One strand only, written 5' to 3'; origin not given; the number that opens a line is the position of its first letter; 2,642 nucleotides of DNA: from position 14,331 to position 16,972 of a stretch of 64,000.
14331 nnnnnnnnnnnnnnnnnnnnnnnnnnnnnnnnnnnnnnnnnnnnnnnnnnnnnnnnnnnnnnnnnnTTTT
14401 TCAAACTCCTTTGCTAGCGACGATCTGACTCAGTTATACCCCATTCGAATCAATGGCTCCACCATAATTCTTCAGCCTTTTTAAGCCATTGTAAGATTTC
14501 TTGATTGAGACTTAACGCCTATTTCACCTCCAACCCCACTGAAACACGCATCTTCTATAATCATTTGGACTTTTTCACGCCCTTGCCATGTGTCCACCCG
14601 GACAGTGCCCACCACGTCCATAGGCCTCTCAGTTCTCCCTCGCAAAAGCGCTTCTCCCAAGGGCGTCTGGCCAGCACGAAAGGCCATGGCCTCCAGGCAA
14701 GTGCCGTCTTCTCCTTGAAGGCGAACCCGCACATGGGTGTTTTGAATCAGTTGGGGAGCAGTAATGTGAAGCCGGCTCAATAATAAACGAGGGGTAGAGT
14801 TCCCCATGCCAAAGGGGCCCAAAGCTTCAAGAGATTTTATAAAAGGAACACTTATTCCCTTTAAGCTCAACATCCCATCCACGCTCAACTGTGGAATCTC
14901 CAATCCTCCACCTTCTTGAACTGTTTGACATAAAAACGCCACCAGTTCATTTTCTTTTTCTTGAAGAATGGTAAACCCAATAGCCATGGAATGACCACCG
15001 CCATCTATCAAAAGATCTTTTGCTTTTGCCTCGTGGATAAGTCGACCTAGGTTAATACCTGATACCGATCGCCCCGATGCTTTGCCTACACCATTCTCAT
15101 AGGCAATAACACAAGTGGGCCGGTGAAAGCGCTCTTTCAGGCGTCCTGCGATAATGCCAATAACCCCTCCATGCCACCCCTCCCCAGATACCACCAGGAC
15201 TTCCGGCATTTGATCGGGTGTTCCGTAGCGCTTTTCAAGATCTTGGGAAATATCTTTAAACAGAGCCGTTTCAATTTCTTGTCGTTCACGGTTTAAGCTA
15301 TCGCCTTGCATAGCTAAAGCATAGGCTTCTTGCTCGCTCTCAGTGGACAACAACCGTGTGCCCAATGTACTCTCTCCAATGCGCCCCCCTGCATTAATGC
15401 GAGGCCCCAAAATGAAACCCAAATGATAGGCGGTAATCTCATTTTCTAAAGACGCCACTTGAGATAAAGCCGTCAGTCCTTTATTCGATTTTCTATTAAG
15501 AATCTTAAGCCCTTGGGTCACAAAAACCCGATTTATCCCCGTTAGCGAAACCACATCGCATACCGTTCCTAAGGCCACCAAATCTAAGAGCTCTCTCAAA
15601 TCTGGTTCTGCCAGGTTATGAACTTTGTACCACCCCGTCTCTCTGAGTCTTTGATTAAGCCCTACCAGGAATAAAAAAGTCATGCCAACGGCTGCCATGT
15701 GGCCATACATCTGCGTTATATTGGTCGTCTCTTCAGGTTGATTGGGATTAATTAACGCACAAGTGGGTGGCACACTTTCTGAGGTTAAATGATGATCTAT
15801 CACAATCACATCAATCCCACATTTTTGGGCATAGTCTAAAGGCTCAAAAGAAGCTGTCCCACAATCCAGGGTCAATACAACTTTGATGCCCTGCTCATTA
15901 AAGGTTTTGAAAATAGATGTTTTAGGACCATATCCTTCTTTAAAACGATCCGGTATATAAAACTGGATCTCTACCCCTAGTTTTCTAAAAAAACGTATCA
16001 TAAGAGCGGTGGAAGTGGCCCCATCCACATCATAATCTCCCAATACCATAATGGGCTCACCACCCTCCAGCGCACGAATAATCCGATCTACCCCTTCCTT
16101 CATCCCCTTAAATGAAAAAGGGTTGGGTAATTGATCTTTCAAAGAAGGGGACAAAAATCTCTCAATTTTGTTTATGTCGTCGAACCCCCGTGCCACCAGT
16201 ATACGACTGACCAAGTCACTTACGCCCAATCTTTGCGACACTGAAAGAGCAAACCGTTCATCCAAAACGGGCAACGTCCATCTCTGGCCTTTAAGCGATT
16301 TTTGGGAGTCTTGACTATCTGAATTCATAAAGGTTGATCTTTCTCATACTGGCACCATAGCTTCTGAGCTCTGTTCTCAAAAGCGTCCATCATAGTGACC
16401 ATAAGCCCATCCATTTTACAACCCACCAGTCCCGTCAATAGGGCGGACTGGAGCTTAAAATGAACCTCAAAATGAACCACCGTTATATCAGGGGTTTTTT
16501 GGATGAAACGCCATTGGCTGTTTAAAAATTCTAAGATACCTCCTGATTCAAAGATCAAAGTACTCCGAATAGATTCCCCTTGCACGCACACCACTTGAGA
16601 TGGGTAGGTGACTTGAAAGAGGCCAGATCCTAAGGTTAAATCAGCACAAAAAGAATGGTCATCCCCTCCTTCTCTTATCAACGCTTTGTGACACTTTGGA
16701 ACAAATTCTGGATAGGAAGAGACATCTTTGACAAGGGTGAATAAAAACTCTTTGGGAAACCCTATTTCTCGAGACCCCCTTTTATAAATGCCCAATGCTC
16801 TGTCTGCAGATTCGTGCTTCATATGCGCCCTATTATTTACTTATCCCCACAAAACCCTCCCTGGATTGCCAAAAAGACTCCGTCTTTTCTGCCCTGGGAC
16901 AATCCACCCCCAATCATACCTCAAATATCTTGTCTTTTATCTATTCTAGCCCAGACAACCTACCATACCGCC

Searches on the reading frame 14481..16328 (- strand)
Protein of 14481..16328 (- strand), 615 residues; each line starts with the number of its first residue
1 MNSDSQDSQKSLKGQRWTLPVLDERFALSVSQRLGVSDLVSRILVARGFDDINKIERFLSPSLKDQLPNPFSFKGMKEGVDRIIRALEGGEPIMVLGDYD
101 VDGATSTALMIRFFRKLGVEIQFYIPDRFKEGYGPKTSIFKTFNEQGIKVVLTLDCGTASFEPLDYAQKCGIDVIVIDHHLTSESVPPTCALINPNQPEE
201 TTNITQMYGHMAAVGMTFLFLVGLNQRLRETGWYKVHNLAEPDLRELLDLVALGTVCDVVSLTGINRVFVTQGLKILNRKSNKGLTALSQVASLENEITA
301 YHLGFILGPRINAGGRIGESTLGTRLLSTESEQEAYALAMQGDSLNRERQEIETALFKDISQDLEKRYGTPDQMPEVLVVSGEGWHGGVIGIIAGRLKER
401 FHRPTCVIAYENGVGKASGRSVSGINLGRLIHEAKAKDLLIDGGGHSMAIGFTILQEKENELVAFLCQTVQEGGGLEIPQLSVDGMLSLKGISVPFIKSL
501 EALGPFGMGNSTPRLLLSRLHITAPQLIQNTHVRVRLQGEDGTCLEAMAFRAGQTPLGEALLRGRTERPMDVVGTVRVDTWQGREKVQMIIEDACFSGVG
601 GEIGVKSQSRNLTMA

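Call 27: find_encoding_contigs(protein=window:14481-16328:-, flank=2000, max_places=3)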
Protein window:14481-16328:- (615 aa): no gene with exactly this product is on record in the collection.

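Call 56: find_homologous_proteins(query=window:14484-16328:-, max_evalue=1e-50)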
Query window:14484-16328:- (615 aa): 8000 proteins with E <= 1e-50 among 8000 candidates; the best 120 are listed.
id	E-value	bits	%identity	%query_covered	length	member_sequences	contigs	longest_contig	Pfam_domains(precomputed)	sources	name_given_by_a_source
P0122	0.0e+0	1381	100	100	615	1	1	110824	PF01368.28,PF17768.8,PF02272.25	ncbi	-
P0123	1.1e-280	950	71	95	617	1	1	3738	PF01368.28,PF17768.8,PF02272.25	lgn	-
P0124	4.9e-191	654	52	95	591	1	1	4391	PF01368.28,PF17768.8,PF02272.25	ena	-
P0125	1.8e-188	646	53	95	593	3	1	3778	PF01368.28,PF17768.8,PF02272.25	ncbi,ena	-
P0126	4.5e-187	641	51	95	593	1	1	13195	PF01368.28,PF17768.8,PF02272.25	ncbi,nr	ncbi:MAG: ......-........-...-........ exonuclease RecJ [Proteobacteria bacterium]|nr:single-strande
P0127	1.4e-186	639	51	95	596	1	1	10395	PF01368.28,PF17768.8,PF02272.25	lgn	-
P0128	1.6e-186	639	51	95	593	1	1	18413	PF01368.28,PF17768.8,PF02272.25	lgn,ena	-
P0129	3.9e-183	628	50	96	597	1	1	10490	PF01368.28,PF17768.8,PF02272.25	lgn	-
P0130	1.0e-177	610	48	96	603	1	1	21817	PF01368.28,PF17768.8,PF02272.25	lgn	-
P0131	1.1e-177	610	48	94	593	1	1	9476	PF01368.28,PF17768.8,PF02272.25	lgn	-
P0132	2.7e-177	609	48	95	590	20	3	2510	PF01368.28,PF17768.8,PF02272.25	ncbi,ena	-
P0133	1.3e-176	607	48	95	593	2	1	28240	PF01368.28,PF17768.8,PF02272.25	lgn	-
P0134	6.1e-176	604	47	95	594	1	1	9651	PF01368.28,PF17768.8,PF02272.25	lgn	-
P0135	9.8e-176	604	48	95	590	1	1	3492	PF01368.28,PF17768.8,PF02272.25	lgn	-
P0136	4.6e-175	601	48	95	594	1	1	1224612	PF01368.28,PF17768.8,PF02272.25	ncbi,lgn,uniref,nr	ncbi:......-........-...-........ exonuclease RecJ [Aestuariispira insulae]|uniref:Single-stranded-D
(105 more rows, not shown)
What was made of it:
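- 14481..16328 (-): recJ, the upstream flank, part of a conserved pyruvate dehydrogenase-lipA-SRPBCC-recJ block. Homologues carry DHH/DHHA1/RecJ_OB domains and RecJ names (call 56).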

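Call 65: find_encoding_contigs(protein=P0133, flank=10000, max_places=2)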
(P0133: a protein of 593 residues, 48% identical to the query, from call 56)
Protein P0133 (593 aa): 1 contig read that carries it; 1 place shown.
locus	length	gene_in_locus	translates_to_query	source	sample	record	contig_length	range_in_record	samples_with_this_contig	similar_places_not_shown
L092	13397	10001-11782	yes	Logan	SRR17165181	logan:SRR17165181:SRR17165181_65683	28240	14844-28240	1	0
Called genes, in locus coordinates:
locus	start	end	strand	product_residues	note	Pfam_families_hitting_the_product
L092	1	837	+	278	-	-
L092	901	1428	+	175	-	PF00132:Hexapep (weak), PF25084:LbH_EIF2B (weak), PF25087:GMPPB_C (faint), PF21711:DCTN5 (weak)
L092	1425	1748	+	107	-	-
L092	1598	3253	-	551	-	PF00989:PAS, PF08447:PAS_3, PF08448:PAS_4 (weak), PF13426:PAS_9, PF00512:HisKA, PF02518:HATPase_c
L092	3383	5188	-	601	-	PF07167:PhaC_N, PF00561:Abhydrolase_1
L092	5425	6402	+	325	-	PF00691:OmpA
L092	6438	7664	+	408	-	PF00155:Aminotran_1_2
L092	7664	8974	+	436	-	PF03447:NAD_binding_3, PF00742:Homoserine_dh, PF01842:ACT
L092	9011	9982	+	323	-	PF03320:FBPase_glpX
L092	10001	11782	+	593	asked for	PF01368:DHH, PF02272:DHHA1, PF17768:RecJ_OB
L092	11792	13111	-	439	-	PF00460:Flg_bb_rod (weak), PF07559:FlgE_D2 (weak), PF06429:Flg_bbr_C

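Call 66: find_encoding_contigs(protein=P0128, flank=10000, max_places=2)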
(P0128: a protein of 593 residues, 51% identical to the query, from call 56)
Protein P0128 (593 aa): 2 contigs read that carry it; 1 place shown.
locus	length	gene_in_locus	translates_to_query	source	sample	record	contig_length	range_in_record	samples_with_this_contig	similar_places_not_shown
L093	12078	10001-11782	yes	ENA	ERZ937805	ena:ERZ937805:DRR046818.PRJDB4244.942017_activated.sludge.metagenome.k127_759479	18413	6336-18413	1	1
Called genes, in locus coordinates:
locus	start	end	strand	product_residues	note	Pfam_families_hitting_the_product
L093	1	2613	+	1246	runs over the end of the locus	PF04357:TamB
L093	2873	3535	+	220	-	-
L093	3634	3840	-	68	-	-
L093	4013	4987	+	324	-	PF00676:E1_dh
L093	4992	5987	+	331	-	PF02779:Transket_pyr, PF02780:Transketolase_C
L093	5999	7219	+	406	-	PF00364:Biotin_lipoyl, PF25997:BSH_YhbJ (weak), PF02817:E3_binding, PF00198:2-oxoacid_dh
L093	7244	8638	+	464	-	PF00890:FAD_binding_2 (weak), PF01134:GIDA (weak), PF03486:HI0933_like (faint), PF07992:Pyr_redox_2, PF12831:FAD_oxidored, PF13738:Pyr_redox_3, PF00070:Pyr_redox, PF02852:Pyr_redox_dim, +1 more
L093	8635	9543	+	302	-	PF16881:LIAS_N (weak), PF04055:Radical_SAM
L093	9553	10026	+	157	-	PF03364:Polyketide_cyc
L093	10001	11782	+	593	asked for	PF01368:DHH, PF02272:DHHA1, PF17768:RecJ_OB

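Call 81: find_encoding_contigs(protein=P0126, flank=10000, max_places=2)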
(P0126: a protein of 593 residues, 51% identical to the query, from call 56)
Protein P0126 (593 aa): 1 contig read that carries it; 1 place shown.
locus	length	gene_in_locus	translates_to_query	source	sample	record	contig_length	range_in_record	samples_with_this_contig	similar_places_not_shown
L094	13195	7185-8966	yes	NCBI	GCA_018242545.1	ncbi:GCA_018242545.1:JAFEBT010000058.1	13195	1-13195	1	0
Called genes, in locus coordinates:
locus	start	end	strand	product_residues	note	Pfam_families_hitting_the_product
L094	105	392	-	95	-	-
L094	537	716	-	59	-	-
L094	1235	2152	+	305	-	PF00676:E1_dh, PF02775:TPP_enzyme_C (faint)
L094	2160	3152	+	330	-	PF02779:Transket_pyr, PF02780:Transketolase_C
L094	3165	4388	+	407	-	PF00364:Biotin_lipoyl, PF02817:E3_binding, PF00198:2-oxoacid_dh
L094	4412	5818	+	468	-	PF00890:FAD_binding_2 (weak), PF01134:GIDA (weak), PF01266:DAO (faint), PF07992:Pyr_redox_2, PF12831:FAD_oxidored (weak), PF13738:Pyr_redox_3, PF00070:Pyr_redox, PF02852:Pyr_redox_dim, +2 more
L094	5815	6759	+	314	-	PF16881:LIAS_N, PF04055:Radical_SAM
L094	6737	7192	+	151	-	PF10604:Polyketide_cyc2 (faint), PF03364:Polyketide_cyc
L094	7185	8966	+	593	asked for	PF01368:DHH, PF02272:DHHA1, PF17768:RecJ_OB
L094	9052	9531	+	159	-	-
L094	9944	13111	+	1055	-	-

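Call 88: search_protein_families(library=pfam, proteins=[L094:9052-9528:+], max_evalue=0.1)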
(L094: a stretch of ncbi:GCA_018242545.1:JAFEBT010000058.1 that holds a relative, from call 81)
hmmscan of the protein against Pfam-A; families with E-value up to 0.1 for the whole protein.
L094:9052-9528:+ (159 aa): 0 families

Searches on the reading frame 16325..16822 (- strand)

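Call 8: search_protein_families(library=pfam, proteins=[window:16325-16822:-], max_evalue=0.001)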
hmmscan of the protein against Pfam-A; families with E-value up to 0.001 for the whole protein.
window:16325-16822:- (165 aa): 1 family
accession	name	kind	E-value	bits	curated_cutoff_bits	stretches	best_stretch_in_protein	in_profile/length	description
PF03364.25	Polyketide_cyc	-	1.5e-14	54.8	23.4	1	20-148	1-125/126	Polyketide cyclase / dehydrase and lipid transport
